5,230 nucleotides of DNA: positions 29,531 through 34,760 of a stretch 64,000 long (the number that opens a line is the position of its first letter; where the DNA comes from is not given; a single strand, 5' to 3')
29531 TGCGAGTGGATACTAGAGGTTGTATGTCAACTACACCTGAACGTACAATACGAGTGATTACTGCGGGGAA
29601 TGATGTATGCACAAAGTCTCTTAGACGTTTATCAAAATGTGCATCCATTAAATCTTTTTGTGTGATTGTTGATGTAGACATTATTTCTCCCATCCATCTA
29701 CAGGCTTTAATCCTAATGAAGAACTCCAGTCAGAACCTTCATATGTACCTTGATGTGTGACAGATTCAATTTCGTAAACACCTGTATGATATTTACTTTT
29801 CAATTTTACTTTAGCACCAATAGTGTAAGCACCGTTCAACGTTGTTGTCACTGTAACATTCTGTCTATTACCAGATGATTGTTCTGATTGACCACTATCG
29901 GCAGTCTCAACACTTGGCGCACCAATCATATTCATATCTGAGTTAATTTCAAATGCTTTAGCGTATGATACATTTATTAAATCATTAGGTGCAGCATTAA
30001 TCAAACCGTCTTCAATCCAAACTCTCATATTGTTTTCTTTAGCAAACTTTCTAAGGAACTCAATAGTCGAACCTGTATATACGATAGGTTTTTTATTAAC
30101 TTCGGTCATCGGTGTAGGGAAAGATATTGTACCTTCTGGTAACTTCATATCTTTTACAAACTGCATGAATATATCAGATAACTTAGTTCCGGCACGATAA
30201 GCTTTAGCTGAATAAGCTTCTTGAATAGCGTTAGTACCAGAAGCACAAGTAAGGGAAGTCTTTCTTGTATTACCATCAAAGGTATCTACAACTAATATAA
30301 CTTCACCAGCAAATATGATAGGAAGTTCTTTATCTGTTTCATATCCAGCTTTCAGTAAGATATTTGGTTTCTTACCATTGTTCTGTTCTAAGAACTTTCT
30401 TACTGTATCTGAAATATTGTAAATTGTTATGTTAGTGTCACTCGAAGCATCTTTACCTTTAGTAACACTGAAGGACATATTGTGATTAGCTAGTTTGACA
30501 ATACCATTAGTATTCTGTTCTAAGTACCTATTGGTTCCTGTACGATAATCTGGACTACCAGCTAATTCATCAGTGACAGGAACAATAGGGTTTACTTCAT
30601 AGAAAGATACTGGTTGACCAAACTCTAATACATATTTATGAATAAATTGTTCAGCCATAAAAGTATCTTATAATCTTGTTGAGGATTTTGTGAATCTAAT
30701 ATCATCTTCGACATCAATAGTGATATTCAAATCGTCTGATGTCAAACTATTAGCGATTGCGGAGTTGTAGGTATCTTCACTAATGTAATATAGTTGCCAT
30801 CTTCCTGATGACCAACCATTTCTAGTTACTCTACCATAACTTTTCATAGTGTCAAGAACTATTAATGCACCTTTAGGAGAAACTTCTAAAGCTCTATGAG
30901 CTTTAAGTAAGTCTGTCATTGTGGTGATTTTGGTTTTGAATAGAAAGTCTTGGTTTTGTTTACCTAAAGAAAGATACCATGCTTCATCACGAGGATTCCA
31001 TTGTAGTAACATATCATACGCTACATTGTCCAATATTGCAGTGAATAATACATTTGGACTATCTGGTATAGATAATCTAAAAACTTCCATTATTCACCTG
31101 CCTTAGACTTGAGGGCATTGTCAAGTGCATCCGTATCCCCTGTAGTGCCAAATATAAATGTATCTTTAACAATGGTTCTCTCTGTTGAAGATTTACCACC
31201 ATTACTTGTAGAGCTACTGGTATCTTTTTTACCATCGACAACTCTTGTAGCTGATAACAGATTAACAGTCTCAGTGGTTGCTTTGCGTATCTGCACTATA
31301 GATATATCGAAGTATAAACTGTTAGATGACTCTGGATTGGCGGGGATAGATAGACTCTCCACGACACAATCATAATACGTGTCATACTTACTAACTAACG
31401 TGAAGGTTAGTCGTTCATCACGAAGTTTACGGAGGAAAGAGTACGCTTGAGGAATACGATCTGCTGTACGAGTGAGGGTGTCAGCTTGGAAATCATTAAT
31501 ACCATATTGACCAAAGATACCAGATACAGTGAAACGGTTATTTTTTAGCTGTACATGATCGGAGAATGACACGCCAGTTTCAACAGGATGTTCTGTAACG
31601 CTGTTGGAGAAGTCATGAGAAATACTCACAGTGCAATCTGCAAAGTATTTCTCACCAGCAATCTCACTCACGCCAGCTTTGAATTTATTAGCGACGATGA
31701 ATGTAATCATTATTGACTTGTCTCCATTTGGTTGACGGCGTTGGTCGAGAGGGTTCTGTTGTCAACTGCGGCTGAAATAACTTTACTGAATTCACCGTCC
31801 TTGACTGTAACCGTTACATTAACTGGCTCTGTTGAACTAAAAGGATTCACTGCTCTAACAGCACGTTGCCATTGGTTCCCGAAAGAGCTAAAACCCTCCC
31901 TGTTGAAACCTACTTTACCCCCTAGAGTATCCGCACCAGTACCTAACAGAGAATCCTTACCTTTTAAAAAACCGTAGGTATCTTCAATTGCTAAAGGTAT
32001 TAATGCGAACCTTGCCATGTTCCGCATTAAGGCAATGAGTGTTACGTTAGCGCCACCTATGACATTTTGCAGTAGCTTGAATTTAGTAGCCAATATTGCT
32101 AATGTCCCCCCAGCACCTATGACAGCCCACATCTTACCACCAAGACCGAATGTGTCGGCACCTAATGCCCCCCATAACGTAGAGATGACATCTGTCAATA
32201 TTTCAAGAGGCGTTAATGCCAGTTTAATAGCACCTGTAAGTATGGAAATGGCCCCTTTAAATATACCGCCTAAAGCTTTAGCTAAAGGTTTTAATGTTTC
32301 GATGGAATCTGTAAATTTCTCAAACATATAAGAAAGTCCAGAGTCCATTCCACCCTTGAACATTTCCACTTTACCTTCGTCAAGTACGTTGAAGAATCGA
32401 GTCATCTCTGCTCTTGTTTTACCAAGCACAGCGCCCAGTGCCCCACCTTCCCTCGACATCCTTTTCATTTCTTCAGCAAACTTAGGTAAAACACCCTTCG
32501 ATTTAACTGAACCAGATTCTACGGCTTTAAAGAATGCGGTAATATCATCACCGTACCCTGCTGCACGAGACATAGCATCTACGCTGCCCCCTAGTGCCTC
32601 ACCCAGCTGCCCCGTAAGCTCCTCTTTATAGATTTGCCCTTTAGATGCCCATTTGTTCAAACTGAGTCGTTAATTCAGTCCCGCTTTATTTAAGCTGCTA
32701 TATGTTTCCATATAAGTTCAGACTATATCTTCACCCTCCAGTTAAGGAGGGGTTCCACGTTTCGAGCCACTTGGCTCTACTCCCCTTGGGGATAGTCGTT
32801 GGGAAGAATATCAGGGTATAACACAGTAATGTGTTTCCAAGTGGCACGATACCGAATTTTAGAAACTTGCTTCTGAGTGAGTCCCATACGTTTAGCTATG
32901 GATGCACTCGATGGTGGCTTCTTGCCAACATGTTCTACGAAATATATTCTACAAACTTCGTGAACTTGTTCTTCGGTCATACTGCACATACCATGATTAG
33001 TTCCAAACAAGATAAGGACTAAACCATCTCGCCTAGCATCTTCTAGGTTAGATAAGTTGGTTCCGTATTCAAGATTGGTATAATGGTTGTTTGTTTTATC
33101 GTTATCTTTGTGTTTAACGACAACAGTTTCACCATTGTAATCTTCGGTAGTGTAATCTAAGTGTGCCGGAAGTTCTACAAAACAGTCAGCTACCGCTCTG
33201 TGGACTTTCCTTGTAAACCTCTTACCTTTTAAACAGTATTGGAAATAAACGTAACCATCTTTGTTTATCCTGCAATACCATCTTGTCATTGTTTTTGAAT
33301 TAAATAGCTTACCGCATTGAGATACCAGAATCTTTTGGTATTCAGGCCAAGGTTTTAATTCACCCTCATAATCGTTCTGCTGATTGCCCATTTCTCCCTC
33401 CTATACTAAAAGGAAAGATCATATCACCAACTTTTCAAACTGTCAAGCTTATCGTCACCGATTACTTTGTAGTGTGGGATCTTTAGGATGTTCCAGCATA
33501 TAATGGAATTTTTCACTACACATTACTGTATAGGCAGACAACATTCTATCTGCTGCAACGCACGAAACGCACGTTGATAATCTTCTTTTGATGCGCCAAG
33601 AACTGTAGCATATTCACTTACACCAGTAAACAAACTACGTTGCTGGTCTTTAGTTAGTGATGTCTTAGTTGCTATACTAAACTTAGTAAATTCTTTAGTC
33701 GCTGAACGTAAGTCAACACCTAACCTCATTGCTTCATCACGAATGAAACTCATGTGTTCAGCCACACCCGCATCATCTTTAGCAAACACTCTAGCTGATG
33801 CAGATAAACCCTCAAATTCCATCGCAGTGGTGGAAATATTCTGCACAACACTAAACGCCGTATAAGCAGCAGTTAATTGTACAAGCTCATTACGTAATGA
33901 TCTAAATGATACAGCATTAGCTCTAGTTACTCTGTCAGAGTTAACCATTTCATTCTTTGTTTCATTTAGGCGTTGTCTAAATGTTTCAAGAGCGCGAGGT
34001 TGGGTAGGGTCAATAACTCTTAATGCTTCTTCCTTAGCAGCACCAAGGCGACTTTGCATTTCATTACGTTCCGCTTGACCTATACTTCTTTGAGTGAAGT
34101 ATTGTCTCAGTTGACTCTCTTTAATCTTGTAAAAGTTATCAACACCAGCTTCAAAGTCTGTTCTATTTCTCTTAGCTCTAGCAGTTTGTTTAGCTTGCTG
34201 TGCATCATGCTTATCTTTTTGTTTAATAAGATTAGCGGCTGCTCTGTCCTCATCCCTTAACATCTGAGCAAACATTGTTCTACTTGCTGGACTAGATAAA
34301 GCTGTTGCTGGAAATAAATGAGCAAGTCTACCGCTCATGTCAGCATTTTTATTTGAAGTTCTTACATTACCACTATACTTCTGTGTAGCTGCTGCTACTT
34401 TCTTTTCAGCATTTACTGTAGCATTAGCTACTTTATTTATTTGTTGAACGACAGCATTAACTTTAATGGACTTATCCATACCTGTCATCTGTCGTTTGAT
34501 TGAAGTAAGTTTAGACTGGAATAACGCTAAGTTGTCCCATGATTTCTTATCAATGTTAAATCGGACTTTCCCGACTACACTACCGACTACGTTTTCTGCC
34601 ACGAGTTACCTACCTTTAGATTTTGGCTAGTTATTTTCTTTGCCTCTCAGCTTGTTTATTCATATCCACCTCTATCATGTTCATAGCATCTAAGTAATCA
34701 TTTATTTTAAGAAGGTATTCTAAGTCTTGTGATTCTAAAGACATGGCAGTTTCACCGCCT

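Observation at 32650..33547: Tape-measure gene interrupted by a group I intron that carries an HNH homing endonuclease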

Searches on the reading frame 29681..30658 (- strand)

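Call 80: search_protein_families(library=pfam, proteins=[window:29681-30658:-], max_evalue=0.01)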
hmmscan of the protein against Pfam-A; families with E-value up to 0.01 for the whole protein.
window:29681-30658:- (325 aa): 1 family
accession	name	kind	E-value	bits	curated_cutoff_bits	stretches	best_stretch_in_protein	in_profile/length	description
PF22759.1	E217_GP41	-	3.3e-08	33.5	27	1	78-290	39-249/279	Baseplate hub gp41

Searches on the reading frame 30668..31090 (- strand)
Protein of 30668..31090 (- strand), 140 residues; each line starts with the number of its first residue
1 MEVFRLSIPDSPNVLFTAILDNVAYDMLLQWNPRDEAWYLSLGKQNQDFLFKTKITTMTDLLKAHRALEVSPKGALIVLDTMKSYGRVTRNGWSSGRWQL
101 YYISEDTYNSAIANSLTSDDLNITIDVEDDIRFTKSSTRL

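Call 80: search_protein_families(library=pfam, proteins=[window:30668-31090:-], max_evalue=0.01)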
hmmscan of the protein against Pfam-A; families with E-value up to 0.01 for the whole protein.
window:30668-31090:- (140 aa): 1 family
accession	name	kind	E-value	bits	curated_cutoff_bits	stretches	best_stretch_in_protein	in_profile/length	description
PF22479.2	Pam3_gp18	-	1.4e-15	58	24.2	1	5-104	3-100/101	Cyanophage baseplate Pam3 plug gp18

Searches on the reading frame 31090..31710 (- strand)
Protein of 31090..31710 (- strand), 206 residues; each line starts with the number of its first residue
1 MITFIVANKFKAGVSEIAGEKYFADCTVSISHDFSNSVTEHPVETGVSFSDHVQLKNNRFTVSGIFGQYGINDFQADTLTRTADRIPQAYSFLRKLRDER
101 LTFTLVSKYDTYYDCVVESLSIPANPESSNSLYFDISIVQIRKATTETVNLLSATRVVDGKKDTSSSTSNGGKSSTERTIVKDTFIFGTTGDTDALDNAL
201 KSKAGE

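Call 80: search_protein_families(library=pfam, proteins=[window:31090-31710:-], max_evalue=0.01)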
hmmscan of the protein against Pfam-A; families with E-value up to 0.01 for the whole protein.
window:31090-31710:- (206 aa): 1 family
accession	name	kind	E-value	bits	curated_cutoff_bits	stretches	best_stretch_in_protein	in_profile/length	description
PF21821.3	Dit_like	-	2.5e-31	108.9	24.2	1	25-151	2-126/127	Dit-like phage tail protein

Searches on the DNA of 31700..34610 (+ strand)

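Call 4: search_rna_families(source=window, start=32400, end=33800, threshold=evalue, max_evalue=10, show_alignments=5)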
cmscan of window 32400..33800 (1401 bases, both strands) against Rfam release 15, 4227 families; matches with E-value up to 10: 3.
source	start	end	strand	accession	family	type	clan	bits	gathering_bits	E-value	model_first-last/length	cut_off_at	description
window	32698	32963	-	RF00028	Intron_gpI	Intron;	-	38.4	50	6.5e-08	1-253/253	no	Group I catalytic intron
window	32493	32508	-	RF01072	TMV_UPD-PK3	Cis-reg;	-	16.4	34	0.44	1-31/31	no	Pseudoknot of upstream pseudoknot domain (UPD) of the 3'UTR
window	32726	32800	-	RF00468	HCV_SLVII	Cis-reg;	-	14.7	63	5.8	1-70/70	no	Hepatitis C virus stem-loop VII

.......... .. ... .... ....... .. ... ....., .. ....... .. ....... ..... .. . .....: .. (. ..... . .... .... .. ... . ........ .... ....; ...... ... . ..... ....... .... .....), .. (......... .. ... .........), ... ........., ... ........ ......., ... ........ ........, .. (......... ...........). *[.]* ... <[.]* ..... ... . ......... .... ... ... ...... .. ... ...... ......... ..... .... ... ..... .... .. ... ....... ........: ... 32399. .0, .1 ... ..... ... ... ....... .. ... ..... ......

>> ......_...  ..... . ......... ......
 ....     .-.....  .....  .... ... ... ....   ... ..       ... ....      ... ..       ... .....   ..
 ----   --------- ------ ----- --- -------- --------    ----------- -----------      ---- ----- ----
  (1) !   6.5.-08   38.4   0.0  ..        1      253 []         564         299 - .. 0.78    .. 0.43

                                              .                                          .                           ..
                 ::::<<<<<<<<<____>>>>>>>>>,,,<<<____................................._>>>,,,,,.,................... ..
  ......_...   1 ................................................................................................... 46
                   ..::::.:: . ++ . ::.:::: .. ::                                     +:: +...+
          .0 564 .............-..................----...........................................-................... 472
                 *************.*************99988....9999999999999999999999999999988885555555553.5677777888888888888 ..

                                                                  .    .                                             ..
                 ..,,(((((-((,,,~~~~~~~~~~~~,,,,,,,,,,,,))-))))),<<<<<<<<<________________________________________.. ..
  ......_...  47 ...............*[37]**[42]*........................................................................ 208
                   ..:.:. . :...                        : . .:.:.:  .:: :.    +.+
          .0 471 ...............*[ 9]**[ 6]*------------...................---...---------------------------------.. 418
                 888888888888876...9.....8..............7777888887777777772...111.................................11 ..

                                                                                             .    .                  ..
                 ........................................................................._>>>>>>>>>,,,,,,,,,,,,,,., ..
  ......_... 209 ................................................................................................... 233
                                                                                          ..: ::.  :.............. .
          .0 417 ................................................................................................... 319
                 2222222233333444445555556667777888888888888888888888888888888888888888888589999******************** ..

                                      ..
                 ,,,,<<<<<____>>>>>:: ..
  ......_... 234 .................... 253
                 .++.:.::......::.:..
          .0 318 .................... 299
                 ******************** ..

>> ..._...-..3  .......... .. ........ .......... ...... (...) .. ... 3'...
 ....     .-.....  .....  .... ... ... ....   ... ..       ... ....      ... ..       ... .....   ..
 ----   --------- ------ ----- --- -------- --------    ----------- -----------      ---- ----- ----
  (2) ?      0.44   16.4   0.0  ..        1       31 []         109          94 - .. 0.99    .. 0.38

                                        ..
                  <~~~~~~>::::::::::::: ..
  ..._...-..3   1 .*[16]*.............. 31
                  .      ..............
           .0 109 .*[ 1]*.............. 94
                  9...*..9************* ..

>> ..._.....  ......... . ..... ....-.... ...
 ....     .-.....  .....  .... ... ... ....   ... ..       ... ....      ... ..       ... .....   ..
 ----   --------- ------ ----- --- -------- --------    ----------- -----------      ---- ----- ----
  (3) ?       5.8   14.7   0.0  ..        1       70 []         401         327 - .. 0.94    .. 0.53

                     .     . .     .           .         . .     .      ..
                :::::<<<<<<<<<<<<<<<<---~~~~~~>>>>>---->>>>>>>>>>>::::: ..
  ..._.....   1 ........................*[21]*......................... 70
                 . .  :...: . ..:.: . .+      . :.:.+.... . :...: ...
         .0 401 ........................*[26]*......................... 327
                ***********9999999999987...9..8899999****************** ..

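Call 5: search_dna_similar(query=window:31700-34610:+, collection=phages, mode=near, max_rows=30)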
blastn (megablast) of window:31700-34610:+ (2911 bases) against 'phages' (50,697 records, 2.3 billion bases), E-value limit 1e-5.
No match.

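Call 48: search_rna_families(sources=[L017, L011, L012, L014], threshold=evalue, max_evalue=0.01, show_alignments=0)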
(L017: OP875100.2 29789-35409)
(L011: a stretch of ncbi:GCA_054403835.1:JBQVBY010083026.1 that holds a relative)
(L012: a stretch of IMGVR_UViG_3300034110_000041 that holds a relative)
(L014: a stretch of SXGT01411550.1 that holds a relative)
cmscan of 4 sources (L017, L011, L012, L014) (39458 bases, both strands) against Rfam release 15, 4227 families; matches with E-value up to 0.01: 6.
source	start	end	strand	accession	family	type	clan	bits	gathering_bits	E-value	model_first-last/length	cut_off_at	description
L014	4199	4496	+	RF00028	Intron_gpI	Intron;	-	77.5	50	3.6e-18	1-253/253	no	Group I catalytic intron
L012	5509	5806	+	RF00028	Intron_gpI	Intron;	-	65.7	50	1.2e-14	1-253/253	no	Group I catalytic intron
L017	2354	3195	+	RF00028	Intron_gpI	Intron;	-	42.2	50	1.3e-07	1-253/253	no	Group I catalytic intron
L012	5171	5435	+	RF00028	Intron_gpI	Intron;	-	33.3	50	6.1e-05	1-253/253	no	Group I catalytic intron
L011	5975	6122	+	RF00028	Intron_gpI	Intron;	-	29.4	50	0.00089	1-253/253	no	Group I catalytic intron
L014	3926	4125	+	RF00028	Intron_gpI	Intron;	-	28.1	50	0.0022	1-253/253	no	Group I catalytic intron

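Call 65: search_rna_families(sources=[L018], threshold=evalue, max_evalue=0.01, show_alignments=0)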
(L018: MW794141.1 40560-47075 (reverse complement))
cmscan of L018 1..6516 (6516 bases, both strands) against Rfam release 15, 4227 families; matches with E-value up to 0.01: 2.
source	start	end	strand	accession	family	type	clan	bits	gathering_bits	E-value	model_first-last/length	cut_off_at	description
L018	3763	4084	+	RF00028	Intron_gpI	Intron;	-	84.5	50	4.9e-21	1-253/253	no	Group I catalytic intron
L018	3474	3699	+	RF00028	Intron_gpI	Intron;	-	32.6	50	1.7e-05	1-253/253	no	Group I catalytic intron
